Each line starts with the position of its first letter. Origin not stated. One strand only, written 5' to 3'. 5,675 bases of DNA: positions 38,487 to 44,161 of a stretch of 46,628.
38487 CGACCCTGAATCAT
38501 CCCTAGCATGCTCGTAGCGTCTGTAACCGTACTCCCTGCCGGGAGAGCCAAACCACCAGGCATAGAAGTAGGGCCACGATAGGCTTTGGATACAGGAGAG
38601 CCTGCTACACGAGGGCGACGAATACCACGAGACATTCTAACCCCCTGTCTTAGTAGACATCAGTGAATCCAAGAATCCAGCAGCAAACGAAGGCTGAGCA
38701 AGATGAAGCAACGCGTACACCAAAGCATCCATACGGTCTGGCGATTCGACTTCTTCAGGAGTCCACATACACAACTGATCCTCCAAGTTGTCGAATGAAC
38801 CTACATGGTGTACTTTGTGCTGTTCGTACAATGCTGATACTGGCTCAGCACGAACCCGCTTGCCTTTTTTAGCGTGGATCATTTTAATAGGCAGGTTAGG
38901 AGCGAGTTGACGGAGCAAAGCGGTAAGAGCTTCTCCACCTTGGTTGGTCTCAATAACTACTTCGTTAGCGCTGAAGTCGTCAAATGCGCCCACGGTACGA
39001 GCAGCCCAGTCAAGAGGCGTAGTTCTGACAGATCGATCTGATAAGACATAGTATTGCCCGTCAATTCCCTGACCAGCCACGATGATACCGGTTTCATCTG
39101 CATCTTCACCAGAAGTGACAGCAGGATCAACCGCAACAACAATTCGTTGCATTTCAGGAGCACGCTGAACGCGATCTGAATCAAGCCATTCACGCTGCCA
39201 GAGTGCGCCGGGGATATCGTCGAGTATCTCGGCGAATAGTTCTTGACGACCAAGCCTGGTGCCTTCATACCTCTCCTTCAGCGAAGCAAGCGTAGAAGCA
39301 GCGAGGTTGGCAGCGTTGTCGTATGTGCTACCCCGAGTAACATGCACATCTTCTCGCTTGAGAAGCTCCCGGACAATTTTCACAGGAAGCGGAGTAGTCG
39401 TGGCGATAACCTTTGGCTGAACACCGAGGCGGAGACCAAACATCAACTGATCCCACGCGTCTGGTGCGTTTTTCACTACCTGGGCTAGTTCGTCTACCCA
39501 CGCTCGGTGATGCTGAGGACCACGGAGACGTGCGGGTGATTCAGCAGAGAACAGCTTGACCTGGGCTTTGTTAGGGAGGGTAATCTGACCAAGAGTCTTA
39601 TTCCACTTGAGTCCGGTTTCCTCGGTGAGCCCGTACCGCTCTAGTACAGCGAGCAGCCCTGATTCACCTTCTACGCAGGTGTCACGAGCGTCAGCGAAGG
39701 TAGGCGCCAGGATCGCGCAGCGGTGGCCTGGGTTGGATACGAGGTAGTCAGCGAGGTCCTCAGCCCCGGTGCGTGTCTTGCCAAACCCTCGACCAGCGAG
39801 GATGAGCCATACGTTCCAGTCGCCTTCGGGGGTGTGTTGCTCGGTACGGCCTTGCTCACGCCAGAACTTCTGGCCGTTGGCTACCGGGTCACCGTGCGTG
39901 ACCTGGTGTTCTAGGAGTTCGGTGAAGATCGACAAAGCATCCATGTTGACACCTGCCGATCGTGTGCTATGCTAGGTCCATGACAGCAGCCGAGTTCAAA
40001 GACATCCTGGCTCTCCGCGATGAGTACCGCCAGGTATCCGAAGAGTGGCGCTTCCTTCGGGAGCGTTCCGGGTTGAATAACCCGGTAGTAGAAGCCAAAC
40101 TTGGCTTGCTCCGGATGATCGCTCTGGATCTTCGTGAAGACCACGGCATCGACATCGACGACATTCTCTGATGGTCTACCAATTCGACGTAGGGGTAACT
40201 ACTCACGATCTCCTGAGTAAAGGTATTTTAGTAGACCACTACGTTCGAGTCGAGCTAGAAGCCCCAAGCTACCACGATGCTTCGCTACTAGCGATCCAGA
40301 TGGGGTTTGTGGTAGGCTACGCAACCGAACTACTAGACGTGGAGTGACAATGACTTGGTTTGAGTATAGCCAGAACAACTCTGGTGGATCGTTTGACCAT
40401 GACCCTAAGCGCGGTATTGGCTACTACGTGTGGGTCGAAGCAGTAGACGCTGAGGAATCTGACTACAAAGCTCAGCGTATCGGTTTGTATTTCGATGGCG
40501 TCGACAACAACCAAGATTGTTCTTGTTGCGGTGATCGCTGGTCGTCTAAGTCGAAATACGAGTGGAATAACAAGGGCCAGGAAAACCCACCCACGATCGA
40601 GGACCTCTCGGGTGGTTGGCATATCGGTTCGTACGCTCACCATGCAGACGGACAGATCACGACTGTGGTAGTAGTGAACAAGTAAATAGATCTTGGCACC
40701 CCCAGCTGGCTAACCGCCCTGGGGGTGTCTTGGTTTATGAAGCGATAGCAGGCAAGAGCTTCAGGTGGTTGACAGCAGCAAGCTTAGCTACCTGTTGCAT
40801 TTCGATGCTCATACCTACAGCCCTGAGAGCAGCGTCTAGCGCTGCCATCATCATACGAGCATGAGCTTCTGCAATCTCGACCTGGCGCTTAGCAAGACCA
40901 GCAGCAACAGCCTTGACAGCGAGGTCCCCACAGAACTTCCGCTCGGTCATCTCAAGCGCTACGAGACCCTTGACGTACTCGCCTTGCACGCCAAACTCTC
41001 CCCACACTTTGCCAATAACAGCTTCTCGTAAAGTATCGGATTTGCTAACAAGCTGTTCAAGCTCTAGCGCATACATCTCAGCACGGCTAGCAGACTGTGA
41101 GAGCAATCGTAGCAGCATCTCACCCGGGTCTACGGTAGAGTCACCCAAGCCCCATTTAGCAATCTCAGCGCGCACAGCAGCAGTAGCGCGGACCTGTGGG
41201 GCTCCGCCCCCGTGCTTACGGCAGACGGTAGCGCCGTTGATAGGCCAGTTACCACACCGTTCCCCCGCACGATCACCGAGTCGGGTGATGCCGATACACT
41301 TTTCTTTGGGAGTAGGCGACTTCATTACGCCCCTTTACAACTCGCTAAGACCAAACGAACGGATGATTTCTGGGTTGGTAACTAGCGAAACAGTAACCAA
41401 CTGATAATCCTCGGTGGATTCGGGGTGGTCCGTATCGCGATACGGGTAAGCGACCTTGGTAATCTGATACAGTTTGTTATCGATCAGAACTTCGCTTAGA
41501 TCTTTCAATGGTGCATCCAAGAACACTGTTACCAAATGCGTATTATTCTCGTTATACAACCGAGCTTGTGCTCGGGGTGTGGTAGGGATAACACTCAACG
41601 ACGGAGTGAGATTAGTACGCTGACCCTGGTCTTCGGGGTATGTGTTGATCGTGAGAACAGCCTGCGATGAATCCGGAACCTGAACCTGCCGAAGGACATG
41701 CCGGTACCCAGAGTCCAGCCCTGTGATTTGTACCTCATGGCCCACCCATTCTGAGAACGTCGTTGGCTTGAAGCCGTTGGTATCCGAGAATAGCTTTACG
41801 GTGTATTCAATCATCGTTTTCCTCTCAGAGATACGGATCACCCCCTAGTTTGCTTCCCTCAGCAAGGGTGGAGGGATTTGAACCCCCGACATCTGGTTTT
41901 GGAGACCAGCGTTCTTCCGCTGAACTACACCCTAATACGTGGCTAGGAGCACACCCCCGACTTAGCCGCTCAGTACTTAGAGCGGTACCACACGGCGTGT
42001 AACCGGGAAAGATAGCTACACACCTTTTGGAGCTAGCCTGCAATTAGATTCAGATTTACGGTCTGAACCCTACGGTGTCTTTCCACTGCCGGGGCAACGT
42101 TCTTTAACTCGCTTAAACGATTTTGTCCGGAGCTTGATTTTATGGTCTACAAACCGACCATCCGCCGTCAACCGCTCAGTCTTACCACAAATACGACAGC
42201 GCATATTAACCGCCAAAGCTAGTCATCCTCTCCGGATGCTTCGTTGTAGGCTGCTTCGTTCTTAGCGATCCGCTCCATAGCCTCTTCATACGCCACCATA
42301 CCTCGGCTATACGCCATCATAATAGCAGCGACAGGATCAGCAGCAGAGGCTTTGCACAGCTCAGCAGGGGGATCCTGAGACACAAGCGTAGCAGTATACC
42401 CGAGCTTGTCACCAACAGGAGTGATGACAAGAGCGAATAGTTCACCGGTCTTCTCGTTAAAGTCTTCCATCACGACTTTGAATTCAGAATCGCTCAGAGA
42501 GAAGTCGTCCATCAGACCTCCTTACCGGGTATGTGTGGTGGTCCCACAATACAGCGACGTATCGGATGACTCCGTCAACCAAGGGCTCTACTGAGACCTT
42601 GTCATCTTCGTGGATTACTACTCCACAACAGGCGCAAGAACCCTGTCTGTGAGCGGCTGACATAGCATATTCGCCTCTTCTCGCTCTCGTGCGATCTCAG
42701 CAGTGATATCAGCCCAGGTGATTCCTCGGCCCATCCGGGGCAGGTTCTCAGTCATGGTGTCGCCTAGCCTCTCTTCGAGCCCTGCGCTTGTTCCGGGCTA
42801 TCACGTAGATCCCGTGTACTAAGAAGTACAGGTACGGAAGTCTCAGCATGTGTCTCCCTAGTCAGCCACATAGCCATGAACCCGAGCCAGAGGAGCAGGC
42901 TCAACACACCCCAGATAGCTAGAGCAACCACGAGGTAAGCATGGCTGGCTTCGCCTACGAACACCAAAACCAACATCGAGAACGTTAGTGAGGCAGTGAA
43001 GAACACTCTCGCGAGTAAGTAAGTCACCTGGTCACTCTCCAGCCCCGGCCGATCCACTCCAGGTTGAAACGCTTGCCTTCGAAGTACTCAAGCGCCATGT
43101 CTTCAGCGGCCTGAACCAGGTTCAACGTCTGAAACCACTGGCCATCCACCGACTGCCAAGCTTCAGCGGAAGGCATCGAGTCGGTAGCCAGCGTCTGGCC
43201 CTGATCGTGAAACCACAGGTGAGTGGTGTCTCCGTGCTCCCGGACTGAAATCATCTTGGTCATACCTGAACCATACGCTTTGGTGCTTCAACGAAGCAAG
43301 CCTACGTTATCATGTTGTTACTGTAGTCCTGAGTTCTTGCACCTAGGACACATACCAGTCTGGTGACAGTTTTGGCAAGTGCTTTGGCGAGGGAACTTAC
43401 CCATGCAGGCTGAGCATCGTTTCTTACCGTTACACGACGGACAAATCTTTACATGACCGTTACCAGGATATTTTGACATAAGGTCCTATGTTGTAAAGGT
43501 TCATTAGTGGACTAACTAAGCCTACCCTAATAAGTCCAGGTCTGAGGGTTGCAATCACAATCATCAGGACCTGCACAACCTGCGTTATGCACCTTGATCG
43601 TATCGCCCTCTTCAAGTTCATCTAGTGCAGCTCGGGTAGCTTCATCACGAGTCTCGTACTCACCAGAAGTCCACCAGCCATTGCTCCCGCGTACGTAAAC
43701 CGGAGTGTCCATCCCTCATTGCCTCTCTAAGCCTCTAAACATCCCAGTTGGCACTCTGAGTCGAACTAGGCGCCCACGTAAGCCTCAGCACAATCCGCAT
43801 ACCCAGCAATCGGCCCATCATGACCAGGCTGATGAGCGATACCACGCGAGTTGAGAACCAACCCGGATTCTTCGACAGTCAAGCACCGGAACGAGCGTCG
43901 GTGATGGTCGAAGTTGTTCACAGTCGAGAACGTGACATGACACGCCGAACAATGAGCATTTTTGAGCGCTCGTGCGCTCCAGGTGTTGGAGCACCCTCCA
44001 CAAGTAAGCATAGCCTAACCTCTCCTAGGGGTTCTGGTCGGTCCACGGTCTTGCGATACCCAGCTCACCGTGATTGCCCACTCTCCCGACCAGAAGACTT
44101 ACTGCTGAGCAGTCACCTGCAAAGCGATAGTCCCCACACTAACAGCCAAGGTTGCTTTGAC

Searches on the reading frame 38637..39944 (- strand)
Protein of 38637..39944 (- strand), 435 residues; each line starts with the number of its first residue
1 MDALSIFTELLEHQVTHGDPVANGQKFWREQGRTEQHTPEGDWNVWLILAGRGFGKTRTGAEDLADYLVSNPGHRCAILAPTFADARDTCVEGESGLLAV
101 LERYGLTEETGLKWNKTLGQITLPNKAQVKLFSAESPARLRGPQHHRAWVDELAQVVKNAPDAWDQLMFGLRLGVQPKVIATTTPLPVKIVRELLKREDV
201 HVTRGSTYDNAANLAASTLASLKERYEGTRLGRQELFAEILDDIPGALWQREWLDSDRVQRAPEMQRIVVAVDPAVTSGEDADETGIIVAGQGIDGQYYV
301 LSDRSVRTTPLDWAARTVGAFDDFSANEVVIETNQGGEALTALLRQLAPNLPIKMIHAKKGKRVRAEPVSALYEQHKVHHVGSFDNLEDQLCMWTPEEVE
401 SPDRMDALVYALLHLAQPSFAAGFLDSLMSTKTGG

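Call 9: search_protein_families(library=phrogs, proteins=[window:38637-39944:-], max_evalue=0.01)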
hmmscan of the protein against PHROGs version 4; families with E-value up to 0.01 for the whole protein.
window:38637-39944:- (435 aa): 5 families
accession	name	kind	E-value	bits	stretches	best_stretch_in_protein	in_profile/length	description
phrog_979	-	head and packaging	3e-47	162.7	2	204-423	370-607/642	terminase large subunit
phrog_38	-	head and packaging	3.8e-32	112.8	1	246-419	525-707/760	terminase large subunit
phrog_2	-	head and packaging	2.9e-27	96.8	1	25-415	270-592/807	terminase large subunit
phrog_5573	-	head and packaging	1.4e-12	48.6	1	242-409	58-228/250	terminase large subunit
phrog_38319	-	unknown function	2.1e-05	25.1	1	49-227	24-212/271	-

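Call 10: search_protein_families(library=pfam, proteins=[window:38637-39944:-], max_evalue=0.01)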
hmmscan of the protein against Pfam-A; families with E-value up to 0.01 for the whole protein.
window:38637-39944:- (435 aa): 3 families
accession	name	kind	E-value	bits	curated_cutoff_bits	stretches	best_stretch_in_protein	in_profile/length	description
PF03237.21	Terminase_6N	-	4.9e-21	75.8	22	1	47-254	1-213/215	Terminase large subunit, T4likevirus-type, N-terminal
PF17289.8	Terminase_6C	-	1.6e-17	64.3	22.6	1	271-414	2-154/155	Terminase RNaseH-like domain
PF22530.2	Terminase-T7_RNaseH-like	-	0.0021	18.8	27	1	272-348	1-74/108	Terminase Bacteriophage T7, Ribonuclease H-like domain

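Call 30: find_related_loci(query=window:38637-39944:-, collection=viral_contigs, flank=10000)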
Query window:38637-39944:- (435 aa) in viral_contigs; peptide patterns used: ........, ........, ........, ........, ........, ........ (x = any residue, [..] = any of these).
126 stretches matched a pattern; 122 encode a relative of the query (tblastn E <= 1e-3); the best 80 are kept; 80 distinct loci.
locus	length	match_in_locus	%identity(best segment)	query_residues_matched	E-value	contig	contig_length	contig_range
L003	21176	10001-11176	59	19-415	7e-140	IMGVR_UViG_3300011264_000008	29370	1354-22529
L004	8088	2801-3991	54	28-428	1e-139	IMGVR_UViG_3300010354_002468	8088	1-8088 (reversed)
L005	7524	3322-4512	53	28-428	3e-138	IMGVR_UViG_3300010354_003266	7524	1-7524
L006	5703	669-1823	54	27-415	2e-138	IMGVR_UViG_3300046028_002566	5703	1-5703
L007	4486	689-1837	53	28-415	2e-131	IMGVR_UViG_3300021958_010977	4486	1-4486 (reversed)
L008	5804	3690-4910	51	10-419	9e-130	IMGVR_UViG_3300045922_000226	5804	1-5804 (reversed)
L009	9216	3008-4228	50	25-421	3e-127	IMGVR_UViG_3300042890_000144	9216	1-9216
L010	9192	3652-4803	52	28-415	7e-127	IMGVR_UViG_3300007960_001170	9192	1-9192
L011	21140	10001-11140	52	28-415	4e-126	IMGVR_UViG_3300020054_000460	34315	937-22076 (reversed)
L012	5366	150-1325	53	20-416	1e-126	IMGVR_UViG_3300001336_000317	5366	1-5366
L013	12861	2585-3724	52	28-415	4e-126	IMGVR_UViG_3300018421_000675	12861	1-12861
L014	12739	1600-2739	52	28-415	4e-126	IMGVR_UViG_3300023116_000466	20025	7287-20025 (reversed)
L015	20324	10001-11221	50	25-421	5e-126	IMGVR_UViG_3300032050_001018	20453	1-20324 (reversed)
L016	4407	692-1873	52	20-415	8e-128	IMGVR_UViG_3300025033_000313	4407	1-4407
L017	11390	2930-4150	50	25-421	9e-126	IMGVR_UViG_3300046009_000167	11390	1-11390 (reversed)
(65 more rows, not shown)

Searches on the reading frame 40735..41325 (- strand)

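Call 9: search_protein_families(library=phrogs, proteins=[window:40735-41325:-], max_evalue=0.01)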
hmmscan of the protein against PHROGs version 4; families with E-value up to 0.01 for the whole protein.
window:40735-41325:- (196 aa): 1 family
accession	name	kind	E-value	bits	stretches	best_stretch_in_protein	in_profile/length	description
phrog_3678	-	unknown function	3.8e-26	93.3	1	19-191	18-211/213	-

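Call 10: search_protein_families(library=pfam, proteins=[window:40735-41325:-], max_evalue=0.01)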
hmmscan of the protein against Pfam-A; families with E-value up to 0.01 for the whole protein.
window:40735-41325:- (196 aa): 0 families

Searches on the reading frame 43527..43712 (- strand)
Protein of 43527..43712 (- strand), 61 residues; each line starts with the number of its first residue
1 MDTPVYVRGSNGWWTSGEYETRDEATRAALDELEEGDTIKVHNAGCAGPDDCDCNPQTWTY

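Call 9: search_protein_families(library=phrogs, proteins=[window:43527-43712:-], max_evalue=0.01)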
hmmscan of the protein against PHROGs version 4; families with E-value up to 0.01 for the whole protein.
window:43527-43712:- (61 aa): 1 family
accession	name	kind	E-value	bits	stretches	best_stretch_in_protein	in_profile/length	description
phrog_1672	-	unknown function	0.0017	19.1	1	9-47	37-80/168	-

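Call 10: search_protein_families(library=pfam, proteins=[window:43527-43712:-], max_evalue=0.01)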
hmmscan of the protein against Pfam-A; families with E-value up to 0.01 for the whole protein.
window:43527-43712:- (61 aa): 0 families

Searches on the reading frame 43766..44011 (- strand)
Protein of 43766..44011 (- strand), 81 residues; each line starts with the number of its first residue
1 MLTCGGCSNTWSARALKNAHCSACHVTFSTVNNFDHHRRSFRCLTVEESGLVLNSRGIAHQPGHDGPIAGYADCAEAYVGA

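Call 9: search_protein_families(library=phrogs, proteins=[window:43766-44011:-], max_evalue=0.01)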
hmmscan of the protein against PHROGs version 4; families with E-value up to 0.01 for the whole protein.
window:43766-44011:- (81 aa): 3 families
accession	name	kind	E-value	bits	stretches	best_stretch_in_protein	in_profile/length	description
phrog_2147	-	unknown function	8.7e-11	42.8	1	3-56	10-65/84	-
phrog_28326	-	unknown function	7.3e-09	37.1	1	6-57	50-99/115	-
phrog_21395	-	unknown function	0.0014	19.4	1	3-60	11-70/159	-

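Call 10: search_protein_families(library=pfam, proteins=[window:43766-44011:-], max_evalue=0.01)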
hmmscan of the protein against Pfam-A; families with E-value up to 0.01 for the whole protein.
window:43766-44011:- (81 aa): 1 family
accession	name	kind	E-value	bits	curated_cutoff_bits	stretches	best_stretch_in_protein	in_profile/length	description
PF24071.1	Phage_zn_bind_3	-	6.3e-14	52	27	1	3-45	2-42/46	Phage FDXHR zinc binding domain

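Call 51: find_homologous_proteins(query=window:43766-44011:-)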
Query window:43766-44011:- (81 aa): 1 proteins with E <= 0.001 among 1 candidates.
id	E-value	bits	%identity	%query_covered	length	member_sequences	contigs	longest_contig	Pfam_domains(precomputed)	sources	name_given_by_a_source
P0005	3.4e-46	172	95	99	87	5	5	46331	PF24071.2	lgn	-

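Call 52: find_encoding_contigs(protein=P0005, flank=3000, max_places=10)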
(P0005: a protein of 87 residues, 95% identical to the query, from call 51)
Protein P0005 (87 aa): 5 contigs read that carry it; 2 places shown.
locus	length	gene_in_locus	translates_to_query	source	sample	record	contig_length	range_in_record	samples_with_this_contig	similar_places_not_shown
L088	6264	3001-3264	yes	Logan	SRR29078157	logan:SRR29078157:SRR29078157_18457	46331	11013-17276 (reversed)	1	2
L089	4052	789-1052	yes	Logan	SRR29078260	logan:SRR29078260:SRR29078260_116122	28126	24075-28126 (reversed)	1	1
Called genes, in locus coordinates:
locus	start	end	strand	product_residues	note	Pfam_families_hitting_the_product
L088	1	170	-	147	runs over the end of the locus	-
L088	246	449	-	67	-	-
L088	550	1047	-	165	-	PF19474:DUF6011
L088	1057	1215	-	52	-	-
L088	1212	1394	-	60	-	-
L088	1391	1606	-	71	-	-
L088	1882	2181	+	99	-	PF13413:HTH_25 (weak)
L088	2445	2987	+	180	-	-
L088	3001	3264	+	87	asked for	PF24071:Phage_zn_bind_3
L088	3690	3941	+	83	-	-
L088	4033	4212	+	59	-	-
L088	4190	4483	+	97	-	-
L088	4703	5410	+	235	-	-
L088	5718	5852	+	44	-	-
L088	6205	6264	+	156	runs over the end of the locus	-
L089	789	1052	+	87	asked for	PF24071:Phage_zn_bind_3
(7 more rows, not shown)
